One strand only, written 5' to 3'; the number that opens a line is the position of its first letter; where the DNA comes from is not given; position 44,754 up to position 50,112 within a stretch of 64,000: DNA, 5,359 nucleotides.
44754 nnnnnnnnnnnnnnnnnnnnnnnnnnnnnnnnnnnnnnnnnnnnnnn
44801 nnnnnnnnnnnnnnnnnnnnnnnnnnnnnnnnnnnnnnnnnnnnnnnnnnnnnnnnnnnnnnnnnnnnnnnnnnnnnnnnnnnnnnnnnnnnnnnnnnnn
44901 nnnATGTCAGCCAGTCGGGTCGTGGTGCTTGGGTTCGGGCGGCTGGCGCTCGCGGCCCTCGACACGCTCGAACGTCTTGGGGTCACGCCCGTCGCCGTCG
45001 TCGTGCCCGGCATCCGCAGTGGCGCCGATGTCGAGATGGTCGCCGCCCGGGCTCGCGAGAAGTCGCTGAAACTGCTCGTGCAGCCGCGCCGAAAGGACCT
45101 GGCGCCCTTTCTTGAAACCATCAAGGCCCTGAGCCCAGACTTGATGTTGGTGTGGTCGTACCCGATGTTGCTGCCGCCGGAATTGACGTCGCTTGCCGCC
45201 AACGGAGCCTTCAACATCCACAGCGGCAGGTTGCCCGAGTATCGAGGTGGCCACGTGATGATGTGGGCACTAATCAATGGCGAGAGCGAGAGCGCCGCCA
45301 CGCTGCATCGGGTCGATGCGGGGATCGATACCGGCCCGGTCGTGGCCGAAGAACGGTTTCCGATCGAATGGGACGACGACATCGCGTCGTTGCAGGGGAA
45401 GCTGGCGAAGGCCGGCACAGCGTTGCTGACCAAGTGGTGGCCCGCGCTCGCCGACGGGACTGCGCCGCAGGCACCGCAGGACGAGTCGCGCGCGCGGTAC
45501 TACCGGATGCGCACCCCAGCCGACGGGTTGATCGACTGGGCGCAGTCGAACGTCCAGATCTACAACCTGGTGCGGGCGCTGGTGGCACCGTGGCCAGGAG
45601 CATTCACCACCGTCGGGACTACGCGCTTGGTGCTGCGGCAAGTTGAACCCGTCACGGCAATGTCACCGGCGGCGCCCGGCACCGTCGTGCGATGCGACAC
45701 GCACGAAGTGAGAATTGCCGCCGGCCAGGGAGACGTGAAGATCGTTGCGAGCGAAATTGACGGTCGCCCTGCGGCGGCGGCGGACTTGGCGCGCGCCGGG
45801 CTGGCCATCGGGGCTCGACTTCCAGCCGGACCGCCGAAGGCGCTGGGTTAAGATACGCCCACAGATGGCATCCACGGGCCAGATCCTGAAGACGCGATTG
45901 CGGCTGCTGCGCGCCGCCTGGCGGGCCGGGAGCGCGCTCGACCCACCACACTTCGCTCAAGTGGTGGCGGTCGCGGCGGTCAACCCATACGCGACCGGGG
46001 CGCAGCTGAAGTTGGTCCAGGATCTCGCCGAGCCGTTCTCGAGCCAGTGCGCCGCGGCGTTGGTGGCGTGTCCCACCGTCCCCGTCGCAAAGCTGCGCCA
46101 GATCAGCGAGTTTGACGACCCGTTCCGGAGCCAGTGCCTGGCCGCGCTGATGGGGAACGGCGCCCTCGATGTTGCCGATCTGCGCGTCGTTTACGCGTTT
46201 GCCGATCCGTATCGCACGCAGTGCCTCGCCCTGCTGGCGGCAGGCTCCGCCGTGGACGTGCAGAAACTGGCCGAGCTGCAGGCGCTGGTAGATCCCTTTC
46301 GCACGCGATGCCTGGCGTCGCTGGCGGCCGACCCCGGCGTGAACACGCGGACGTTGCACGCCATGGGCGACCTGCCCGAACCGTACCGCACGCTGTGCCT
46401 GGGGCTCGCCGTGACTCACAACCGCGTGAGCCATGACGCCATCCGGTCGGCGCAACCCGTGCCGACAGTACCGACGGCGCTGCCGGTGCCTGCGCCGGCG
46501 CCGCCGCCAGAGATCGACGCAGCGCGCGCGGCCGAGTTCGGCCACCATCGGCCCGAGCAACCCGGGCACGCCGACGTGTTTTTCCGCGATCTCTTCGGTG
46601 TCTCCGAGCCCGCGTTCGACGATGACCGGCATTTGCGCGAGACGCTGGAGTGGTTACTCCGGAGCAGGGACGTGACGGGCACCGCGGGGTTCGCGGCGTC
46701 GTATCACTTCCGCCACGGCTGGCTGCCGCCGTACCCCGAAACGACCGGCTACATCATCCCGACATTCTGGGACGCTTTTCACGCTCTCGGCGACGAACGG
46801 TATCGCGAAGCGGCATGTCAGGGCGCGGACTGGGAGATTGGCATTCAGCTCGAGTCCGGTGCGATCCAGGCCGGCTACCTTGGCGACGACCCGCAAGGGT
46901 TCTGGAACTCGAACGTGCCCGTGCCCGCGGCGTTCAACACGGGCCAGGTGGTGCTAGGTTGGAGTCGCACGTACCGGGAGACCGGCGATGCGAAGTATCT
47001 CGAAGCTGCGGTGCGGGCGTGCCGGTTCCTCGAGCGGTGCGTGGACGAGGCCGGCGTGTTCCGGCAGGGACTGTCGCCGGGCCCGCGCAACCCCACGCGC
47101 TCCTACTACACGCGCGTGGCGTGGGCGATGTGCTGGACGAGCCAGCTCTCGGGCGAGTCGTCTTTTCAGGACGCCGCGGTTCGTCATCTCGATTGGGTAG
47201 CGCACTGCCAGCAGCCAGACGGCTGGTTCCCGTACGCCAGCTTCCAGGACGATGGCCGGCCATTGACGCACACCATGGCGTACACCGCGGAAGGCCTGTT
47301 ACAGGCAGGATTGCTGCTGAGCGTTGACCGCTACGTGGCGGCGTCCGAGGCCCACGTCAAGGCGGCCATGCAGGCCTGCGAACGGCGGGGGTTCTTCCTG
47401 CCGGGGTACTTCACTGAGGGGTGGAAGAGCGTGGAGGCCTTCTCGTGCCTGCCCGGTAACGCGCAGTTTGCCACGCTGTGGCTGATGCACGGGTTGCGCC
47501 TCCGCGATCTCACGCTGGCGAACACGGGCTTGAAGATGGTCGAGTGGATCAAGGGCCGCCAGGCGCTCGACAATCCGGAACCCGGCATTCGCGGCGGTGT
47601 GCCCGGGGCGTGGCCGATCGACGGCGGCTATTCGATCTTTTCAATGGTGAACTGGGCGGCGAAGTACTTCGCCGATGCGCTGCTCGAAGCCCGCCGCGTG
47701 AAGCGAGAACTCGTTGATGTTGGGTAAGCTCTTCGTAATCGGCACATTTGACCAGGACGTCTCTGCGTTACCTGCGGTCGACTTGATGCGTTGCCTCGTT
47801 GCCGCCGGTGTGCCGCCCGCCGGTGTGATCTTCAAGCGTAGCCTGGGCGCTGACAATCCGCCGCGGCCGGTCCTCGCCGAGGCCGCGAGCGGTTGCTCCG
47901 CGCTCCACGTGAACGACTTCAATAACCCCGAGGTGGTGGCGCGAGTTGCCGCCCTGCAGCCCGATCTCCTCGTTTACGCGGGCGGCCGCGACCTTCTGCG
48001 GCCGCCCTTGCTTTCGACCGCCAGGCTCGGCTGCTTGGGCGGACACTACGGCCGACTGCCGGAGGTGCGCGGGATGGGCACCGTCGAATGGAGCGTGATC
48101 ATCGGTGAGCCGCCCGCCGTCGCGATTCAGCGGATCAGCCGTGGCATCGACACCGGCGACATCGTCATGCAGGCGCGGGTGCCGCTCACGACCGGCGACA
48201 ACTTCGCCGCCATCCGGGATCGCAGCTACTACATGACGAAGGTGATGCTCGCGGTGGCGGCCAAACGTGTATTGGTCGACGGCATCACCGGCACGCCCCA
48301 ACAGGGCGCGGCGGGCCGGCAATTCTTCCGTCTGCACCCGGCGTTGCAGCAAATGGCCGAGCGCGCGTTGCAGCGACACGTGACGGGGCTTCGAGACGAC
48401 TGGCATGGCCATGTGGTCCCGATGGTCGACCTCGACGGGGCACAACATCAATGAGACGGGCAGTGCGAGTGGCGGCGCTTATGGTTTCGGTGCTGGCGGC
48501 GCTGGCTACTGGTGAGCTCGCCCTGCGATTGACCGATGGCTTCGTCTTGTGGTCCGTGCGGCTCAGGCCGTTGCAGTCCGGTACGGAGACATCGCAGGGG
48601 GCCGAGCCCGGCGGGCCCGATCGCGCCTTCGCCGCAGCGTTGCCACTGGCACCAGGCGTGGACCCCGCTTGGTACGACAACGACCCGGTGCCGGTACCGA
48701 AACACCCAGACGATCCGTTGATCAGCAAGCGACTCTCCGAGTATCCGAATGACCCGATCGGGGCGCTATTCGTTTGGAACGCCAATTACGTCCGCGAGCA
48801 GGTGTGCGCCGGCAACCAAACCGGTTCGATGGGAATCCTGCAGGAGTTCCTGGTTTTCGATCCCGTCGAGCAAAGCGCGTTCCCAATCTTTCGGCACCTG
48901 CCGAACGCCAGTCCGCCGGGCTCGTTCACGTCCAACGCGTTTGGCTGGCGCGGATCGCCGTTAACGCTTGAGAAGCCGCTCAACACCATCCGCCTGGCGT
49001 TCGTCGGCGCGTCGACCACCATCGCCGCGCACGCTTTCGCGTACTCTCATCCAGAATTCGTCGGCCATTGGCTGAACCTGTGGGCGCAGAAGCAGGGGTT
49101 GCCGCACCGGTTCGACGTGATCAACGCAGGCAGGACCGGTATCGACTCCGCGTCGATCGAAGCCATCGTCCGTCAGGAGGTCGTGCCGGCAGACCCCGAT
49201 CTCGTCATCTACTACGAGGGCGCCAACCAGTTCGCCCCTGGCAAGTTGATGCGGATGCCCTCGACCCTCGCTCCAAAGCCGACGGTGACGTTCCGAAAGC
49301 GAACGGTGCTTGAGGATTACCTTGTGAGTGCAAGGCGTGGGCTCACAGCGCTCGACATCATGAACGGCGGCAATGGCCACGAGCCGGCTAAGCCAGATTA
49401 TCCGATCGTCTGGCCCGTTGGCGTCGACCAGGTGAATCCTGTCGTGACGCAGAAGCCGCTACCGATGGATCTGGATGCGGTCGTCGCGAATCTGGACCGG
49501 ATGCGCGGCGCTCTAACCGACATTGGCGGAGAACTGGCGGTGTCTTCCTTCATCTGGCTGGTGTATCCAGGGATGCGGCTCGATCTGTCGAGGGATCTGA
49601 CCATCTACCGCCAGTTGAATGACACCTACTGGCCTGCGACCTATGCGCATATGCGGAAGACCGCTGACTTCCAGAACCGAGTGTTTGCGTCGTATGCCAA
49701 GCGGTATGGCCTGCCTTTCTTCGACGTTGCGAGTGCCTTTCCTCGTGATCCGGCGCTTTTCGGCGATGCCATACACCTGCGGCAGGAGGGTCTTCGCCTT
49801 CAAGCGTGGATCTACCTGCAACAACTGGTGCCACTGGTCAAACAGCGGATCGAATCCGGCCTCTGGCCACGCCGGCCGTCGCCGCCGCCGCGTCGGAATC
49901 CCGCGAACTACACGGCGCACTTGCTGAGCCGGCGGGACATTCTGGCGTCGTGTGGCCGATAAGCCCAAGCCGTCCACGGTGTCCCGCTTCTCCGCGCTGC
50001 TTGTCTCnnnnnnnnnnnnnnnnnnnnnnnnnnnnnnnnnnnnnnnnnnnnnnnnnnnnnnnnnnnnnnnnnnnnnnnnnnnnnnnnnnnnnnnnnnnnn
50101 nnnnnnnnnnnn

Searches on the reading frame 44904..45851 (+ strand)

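Call 10: search_protein_families(library=pfam, proteins=[window:44904-45851:+], max_evalue=0.01)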
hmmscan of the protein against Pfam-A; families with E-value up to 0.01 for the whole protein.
window:44904-45851:+ (315 aa): 2 families
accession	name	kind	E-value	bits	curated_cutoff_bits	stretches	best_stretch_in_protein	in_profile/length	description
PF00551.24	Formyl_trans_N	-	4.4e-22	79.1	26.1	1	52-175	58-177/181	Formyl transferase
PF02911.23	Formyl_trans_C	-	5.2e-18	65.5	21.1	1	204-293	3-93/100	Formyl transferase, C-terminal domain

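Call 74: search_protein_families(library=ncbifam, proteins=[window:44904-45851:+], max_evalue=0.01)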
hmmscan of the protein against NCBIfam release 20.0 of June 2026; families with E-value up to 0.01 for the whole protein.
window:44904-45851:+ (315 aa): 7 families
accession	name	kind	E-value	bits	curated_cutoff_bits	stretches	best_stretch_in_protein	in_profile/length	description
NF005414.0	PRK06988.1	equivalog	2.6e-56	190.9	316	1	4-281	3-282/311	formyltransferase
NF005998.1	PRK08125.1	equivalog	3.1e-55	187.8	777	1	5-285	2-281/649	bifunctional UDP-4-amino-4-deoxy-L-arabinose formyltransferase/UDP-glucuronic acid oxidase ArnA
TIGR00460.1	fmt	equivalog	1.5e-37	129.4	201.5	1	46-282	49-285/315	methionyl-tRNA formyltransferase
TIGR00639.1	PurN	equivalog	4.3e-14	52.5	150.1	1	70-177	72-179/192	phosphoribosylglycinamide formyltransferase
NF004684.0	PRK06027.1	subfamily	1.5e-06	28.2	223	1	62-163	150-251/286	formyltetrahydrofolate deformylase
NF005755.0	PRK07579.1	equivalog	3.2e-06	27.2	238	1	103-186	89-171/245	dTDP-4-amino-4,6-dideoxyglucose formyltransferase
TIGR00655.1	PurU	equivalog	1.1e-05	25.3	285.95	1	69-163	152-246/280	formyltetrahydrofolate deformylase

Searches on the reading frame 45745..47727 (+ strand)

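Call 10: search_protein_families(library=pfam, proteins=[window:45745-47727:+], max_evalue=0.01)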
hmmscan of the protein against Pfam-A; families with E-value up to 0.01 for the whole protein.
window:45745-47727:+ (660 aa): 3 families
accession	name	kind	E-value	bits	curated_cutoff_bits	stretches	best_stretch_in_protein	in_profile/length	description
PF06662.19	C5-epim_C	-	2.5e-05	24.3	23.3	1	396-440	28-72/188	D-glucuronyl C5-epimerase C-terminus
PF09492.16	Pec_lyase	-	0.00024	20.9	22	0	407-442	49-84/292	Pectic acid lyase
PF13243.12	SQHop_cyclase_C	-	0.0062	16.1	26.1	0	294-376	35-112/319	Squalene-hopene cyclase C-terminal domain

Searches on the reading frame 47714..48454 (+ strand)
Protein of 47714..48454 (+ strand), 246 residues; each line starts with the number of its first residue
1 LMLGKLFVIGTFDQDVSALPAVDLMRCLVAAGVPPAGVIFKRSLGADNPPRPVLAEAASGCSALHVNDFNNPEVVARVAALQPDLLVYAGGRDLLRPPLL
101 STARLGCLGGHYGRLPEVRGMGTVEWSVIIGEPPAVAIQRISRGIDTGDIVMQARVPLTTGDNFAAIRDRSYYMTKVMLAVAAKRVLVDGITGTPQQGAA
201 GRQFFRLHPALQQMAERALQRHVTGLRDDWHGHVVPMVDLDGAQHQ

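Call 11: search_protein_families(library=pfam, proteins=[window:47714-48454:+], max_evalue=0.01)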
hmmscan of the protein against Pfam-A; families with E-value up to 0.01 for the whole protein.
window:47714-48454:+ (246 aa): 1 family
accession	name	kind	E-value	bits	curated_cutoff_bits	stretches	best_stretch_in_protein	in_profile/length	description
PF00551.24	Formyl_trans_N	-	9.3e-12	45.5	26.1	1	48-170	50-168/181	Formyl transferase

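Call 79: search_protein_families(library=ncbifam, proteins=[window:47714-48454:+], max_evalue=0.00001)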
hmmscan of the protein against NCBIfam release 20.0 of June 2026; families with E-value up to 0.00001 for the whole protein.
window:47714-48454:+ (246 aa): 4 families
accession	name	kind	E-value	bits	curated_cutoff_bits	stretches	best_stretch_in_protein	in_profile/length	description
NF005998.1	PRK08125.1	equivalog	8.1e-14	50.9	777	1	61-211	54-205/649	bifunctional UDP-4-amino-4-deoxy-L-arabinose formyltransferase/UDP-glucuronic acid oxidase ArnA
NF005414.0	PRK06988.1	equivalog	1.8e-13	50.2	316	1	59-201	54-197/311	formyltransferase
TIGR00460.1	fmt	equivalog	1e-11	44.6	201.5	1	73-191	70-188/315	methionyl-tRNA formyltransferase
TIGR00639.1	PurN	equivalog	6.9e-07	29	150.1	1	72-186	69-184/192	phosphoribosylglycinamide formyltransferase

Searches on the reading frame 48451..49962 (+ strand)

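Call 11: search_protein_families(library=pfam, proteins=[window:48451-49962:+], max_evalue=0.01)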
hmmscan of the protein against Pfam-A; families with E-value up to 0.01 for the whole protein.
window:48451-49962:+ (503 aa): 1 family
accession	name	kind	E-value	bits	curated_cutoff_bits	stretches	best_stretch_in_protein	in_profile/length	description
PF13472.12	Lipase_GDSL_2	-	7.8e-07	30.2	32.9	1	207-449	22-177/178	GDSL-like Lipase/Acylhydrolase family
